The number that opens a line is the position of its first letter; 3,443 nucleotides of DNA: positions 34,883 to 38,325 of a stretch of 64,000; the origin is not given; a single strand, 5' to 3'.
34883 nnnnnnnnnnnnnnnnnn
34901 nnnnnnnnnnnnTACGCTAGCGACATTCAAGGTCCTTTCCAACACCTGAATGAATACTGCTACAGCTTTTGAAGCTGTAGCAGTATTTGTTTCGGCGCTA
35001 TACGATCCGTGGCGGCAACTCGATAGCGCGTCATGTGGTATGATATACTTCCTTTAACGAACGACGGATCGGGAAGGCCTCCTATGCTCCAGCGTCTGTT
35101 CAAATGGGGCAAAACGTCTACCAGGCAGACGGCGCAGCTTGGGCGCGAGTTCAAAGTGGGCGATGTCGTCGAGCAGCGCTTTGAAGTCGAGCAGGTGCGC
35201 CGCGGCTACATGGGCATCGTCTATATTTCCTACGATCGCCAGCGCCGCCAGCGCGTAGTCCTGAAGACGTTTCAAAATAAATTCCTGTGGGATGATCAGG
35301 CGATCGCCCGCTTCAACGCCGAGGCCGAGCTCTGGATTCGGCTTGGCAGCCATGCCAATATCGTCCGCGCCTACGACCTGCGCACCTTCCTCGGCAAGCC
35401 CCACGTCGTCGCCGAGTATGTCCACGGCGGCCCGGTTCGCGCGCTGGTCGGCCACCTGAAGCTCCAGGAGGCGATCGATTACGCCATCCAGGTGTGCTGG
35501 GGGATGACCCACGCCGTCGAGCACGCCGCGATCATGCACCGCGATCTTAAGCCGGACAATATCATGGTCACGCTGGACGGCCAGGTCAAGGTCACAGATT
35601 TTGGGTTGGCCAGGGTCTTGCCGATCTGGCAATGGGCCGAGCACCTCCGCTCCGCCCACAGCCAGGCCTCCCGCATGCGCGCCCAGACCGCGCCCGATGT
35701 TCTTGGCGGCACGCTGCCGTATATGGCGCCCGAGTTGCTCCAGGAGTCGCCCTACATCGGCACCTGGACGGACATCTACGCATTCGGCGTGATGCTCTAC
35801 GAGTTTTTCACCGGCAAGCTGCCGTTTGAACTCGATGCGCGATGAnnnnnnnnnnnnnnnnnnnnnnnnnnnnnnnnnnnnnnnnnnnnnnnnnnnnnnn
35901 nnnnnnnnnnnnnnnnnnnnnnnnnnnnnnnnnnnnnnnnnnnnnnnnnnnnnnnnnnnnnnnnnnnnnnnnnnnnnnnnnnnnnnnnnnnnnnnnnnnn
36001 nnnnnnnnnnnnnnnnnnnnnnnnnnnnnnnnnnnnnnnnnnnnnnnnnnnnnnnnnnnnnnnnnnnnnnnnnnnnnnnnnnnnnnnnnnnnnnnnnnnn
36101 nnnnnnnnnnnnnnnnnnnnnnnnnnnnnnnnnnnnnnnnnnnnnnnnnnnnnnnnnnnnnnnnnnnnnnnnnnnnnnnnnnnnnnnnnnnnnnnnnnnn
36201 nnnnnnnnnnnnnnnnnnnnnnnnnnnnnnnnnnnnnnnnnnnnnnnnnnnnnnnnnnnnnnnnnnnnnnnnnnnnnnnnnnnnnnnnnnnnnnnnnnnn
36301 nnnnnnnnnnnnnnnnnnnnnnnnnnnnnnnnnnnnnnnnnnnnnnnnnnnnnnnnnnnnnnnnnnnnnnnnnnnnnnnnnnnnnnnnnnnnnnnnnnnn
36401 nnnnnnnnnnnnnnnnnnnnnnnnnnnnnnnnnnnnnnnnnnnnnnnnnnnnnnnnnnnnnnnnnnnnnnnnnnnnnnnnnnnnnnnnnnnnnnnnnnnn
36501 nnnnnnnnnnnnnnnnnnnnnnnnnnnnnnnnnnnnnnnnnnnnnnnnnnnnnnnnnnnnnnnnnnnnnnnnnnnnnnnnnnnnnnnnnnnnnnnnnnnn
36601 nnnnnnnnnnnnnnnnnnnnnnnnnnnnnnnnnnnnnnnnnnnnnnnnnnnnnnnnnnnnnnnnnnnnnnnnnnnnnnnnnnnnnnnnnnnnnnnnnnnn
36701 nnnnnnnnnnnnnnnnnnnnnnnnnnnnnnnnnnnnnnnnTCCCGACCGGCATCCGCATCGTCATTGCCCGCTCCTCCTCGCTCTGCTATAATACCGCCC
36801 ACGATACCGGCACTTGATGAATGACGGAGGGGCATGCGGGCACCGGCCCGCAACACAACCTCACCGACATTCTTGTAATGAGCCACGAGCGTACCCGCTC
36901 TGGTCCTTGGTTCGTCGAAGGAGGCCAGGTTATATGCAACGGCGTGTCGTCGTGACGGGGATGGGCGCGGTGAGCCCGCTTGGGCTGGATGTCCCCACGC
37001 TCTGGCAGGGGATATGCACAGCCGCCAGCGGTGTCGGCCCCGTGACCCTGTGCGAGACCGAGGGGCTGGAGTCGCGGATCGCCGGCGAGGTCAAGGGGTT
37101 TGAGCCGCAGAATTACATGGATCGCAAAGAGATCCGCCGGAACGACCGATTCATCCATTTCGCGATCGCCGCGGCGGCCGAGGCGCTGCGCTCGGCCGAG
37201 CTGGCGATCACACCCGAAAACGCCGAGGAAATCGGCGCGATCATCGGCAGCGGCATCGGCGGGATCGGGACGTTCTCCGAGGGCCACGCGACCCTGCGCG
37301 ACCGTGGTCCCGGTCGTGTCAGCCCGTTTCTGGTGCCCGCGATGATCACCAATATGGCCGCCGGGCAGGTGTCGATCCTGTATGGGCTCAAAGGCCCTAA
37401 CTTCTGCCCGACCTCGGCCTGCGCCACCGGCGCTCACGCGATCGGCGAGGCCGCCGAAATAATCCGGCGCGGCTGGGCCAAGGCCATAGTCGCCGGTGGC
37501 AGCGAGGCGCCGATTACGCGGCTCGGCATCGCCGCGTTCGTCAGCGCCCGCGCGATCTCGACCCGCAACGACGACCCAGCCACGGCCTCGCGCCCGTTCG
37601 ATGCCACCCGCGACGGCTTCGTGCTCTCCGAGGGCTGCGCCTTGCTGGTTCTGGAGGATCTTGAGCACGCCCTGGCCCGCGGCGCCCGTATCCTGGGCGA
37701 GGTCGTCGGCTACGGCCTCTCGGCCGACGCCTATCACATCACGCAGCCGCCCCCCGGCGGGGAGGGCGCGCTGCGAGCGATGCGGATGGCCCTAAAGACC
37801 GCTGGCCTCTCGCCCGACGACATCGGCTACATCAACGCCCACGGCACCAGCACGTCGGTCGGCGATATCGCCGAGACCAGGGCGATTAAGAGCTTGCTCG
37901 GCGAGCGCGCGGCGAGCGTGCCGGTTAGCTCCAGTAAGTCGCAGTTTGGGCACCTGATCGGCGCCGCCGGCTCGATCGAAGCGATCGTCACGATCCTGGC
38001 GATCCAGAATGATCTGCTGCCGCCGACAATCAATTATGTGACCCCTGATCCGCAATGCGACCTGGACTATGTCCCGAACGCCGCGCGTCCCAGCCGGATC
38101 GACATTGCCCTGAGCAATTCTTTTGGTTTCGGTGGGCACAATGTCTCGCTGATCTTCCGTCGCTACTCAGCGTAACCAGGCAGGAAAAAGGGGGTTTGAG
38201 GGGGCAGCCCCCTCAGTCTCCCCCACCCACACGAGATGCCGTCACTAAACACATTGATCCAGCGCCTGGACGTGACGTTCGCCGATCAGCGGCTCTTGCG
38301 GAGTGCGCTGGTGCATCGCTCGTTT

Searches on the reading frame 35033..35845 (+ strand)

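Call 24: search_protein_families(library=pfam, proteins=[window:35033-35845:+], max_evalue=0.001)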
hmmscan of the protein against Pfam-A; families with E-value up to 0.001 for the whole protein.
window:35033-35845:+ (270 aa): 3 families
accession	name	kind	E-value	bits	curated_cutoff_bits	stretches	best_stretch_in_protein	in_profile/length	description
PF00069.31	Pkinase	-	3.4e-36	125.4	31.7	1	53-266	5-198/263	Protein kinase domain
PF07714.23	PK_Tyr_Ser-Thr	-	7.9e-28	97.9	23.1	1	56-265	8-205/258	Protein tyrosine and serine/threonine kinase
PF01636.29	APH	-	2.5e-06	27.9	23.2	1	146-199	148-203/239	Phosphotransferase enzyme family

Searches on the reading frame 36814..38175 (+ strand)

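Call 24: search_protein_families(library=pfam, proteins=[window:36814-38175:+], max_evalue=0.001)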
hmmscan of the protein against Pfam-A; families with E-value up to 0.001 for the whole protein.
window:36814-38175:+ (453 aa): 2 families
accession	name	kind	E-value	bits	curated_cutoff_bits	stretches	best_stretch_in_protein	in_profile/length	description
PF00109.32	ketoacyl-synt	-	7.4e-54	183.4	20.8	1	43-286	2-252/252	Beta-ketoacyl synthase, N-terminal domain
PF02801.28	Ketoacyl-synt_C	-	9.4e-38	129.3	20.8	1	294-408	1-118/119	Beta-ketoacyl synthase, C-terminal domain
